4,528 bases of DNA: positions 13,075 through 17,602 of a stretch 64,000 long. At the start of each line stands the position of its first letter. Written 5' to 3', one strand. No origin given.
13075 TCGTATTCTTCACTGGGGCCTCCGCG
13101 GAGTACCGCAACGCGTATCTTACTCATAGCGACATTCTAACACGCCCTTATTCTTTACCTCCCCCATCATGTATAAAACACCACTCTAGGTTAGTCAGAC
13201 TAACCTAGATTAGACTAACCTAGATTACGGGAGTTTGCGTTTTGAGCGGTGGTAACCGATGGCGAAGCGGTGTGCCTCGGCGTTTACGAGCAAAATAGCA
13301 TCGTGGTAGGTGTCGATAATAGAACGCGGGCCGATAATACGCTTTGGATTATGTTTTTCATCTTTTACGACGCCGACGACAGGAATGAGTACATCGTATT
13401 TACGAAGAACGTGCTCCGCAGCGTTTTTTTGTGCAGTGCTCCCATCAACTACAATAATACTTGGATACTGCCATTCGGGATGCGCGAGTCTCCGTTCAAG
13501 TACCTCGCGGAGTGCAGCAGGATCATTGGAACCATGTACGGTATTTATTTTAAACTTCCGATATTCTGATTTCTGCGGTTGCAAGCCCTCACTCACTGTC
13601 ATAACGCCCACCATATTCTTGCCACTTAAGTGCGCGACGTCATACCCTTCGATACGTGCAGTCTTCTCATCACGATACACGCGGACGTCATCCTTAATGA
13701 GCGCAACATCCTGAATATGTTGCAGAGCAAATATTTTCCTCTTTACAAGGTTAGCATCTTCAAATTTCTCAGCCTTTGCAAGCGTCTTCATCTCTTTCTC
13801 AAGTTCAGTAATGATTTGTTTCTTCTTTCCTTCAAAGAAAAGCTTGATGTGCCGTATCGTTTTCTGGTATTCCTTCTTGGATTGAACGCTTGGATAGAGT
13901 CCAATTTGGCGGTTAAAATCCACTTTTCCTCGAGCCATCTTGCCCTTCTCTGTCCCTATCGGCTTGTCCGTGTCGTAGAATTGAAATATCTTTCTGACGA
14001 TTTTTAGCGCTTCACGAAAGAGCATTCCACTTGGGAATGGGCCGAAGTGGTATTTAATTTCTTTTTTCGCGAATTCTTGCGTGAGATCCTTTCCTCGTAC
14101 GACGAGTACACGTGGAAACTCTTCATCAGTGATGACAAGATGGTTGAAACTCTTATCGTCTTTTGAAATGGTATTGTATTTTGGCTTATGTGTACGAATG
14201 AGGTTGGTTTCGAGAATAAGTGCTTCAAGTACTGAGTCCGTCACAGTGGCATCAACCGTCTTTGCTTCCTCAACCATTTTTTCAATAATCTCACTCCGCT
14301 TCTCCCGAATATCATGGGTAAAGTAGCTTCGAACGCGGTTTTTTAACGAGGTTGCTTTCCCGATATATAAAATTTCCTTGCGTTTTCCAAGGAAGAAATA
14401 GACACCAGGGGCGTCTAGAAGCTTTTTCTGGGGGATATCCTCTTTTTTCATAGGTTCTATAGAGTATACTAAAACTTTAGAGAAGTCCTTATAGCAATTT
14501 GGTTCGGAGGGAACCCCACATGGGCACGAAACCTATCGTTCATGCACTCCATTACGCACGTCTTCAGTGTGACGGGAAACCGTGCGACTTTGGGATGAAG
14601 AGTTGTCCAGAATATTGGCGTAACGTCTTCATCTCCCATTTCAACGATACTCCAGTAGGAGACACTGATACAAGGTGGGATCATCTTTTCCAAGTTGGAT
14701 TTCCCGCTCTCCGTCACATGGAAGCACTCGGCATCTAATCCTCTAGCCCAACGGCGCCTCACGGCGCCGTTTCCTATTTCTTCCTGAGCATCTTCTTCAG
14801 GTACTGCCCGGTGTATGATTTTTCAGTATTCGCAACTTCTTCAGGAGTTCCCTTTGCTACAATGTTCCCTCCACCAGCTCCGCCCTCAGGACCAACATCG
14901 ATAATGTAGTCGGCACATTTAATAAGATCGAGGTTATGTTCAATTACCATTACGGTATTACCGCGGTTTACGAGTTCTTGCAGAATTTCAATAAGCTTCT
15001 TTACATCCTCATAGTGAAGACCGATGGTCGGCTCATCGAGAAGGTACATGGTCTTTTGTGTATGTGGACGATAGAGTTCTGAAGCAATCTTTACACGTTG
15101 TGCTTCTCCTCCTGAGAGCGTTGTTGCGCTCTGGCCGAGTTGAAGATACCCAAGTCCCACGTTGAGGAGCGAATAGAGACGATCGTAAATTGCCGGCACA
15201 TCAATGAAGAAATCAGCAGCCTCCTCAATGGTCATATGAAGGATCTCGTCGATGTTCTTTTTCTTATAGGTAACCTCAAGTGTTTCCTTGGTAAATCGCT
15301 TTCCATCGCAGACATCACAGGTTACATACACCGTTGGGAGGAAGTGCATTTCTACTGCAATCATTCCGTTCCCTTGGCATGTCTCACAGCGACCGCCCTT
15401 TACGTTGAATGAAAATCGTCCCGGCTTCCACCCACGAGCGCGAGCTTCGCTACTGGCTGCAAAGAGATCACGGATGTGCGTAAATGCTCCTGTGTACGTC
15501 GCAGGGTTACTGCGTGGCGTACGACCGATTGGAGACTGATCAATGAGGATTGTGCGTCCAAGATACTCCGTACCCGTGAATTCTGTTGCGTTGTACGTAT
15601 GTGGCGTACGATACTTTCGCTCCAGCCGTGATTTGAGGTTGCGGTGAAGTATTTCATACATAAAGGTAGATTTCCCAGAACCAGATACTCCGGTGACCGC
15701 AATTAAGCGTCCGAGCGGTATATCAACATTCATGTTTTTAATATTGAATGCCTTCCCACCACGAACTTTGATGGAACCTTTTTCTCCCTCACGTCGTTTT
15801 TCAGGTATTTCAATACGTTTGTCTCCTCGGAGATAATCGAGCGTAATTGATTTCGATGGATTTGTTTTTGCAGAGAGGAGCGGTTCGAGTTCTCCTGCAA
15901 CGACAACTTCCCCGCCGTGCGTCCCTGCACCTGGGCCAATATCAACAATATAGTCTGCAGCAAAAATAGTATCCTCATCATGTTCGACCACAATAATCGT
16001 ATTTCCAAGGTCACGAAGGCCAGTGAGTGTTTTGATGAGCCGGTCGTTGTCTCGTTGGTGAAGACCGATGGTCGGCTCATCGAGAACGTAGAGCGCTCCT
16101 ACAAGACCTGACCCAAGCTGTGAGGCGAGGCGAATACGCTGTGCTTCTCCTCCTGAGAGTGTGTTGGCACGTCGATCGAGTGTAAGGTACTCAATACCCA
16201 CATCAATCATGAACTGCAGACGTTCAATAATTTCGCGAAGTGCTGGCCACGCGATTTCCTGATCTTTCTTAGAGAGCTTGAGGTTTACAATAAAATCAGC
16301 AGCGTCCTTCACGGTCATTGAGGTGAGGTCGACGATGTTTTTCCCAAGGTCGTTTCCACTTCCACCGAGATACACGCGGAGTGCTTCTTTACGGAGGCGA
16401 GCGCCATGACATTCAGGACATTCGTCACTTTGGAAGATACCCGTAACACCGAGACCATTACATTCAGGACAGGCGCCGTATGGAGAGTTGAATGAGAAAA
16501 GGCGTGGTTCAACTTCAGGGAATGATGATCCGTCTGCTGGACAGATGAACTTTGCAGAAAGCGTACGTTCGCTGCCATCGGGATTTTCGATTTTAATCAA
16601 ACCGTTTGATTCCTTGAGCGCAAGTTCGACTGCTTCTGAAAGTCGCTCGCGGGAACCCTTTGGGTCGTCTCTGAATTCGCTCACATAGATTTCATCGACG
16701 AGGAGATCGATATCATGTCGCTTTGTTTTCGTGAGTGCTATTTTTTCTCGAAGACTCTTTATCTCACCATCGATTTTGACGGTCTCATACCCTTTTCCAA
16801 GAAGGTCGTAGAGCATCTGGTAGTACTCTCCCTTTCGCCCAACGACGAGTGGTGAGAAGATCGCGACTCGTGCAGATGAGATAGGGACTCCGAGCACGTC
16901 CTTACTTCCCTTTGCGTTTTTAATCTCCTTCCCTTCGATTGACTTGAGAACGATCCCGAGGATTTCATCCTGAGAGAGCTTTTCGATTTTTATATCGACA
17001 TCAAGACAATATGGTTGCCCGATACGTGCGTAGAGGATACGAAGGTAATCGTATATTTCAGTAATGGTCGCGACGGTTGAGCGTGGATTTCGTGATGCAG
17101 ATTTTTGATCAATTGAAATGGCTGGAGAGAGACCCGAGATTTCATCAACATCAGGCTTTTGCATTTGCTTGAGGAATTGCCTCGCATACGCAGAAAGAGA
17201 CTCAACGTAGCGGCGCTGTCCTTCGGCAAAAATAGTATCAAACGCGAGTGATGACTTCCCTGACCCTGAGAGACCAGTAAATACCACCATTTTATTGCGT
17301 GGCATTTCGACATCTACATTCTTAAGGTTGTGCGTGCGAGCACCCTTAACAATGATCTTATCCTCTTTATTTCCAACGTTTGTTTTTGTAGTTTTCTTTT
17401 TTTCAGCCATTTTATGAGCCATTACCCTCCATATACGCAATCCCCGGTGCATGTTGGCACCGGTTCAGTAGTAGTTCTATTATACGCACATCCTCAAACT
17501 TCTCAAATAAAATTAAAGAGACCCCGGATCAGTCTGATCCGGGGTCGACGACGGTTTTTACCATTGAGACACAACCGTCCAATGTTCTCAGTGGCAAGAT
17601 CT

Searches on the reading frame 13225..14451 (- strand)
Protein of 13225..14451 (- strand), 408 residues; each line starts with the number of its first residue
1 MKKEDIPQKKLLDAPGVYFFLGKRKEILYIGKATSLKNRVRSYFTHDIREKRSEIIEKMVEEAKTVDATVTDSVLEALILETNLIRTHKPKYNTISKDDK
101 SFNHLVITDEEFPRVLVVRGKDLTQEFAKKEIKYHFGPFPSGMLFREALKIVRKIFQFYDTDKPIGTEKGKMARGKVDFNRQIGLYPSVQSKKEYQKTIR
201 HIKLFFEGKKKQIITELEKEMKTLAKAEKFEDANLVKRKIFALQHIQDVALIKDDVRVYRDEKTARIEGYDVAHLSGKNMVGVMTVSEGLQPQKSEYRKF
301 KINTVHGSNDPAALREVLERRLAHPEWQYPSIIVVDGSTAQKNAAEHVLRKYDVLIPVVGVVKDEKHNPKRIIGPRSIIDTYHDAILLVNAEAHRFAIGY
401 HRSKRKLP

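Call 23: search_protein_families(library=pfam, proteins=[window:13225-14451:-], max_evalue=0.001)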
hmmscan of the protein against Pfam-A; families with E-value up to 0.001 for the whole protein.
window:13225-14451:- (408 aa): 3 families
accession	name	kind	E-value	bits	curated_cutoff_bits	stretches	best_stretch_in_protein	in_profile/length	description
PF08459.17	UvrC_RNaseH_dom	-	1.8e-31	109.5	22.3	1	262-398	8-159/159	UvrC RNAse H endonuclease domain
PF01541.30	GIY-YIG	-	3.2e-08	34.2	22.6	1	15-93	2-78/78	GIY-YIG catalytic domain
PF02151.25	UVR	-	3.3e-05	23.9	21.5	1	211-245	1-35/36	UvrB/uvrC motif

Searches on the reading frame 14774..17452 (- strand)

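Call 23: search_protein_families(library=pfam, proteins=[window:14774-17452:-], max_evalue=0.001)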
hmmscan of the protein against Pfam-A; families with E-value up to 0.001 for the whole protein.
window:14774-17452:- (892 aa): 14 families
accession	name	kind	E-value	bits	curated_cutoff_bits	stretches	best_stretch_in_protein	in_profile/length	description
PF17760.6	UvrA_inter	-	6.6e-22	77.9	23.3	1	194-291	17-108/109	UvrA interaction domain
PF00005.33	ABC_tran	-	2.9e-21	77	25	1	770-809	100-136/137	ABC transporter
PF02463.25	SMC_N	-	6e-10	39.4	40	0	32-503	4-209/220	RecF/RecN/SMC N terminal domain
PF13304.12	AAA_21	-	2.9e-08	34.6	27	0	785-836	243-295/304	AAA domain, putative AbiEii toxin, Type IV TA system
PF00684.25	DnaJ_CXXCXGXG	-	4.1e-07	30.6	32.7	0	688-719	17-51/65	DnaJ central domain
PF13555.12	AAA_29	-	4.7e-07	29.9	27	0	44-69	13-38/61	P-loop containing region of AAA domain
PF13191.12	AAA_16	-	2.1e-05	25.5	32.6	0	581-608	24-51/167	AAA ATPase domain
PF20720.3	nSTAND3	-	5.5e-05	23.3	27.2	0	42-72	6-36/155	Novel STAND NTPase 3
PF03193.22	RsgA_GTPase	-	0.00012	22.4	30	0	31-70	84-123/174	RsgA GTPase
PF20703.3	nSTAND1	-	0.00015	22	27.1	0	39-79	19-59/379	Novel STAND NTPase 1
PF13671.12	AAA_33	-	0.00022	22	27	0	583-605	1-23/143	AAA domain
PF13173.12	AAA_14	-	0.00034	21.1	27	0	582-623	3-46/129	AAA domain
PF01583.26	APS_kinase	-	0.00053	20.5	21.1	0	54-71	3-20/152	Adenylylsulphate kinase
PF13401.12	AAA_22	-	0.00092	20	27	0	582-608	6-32/130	AAA domain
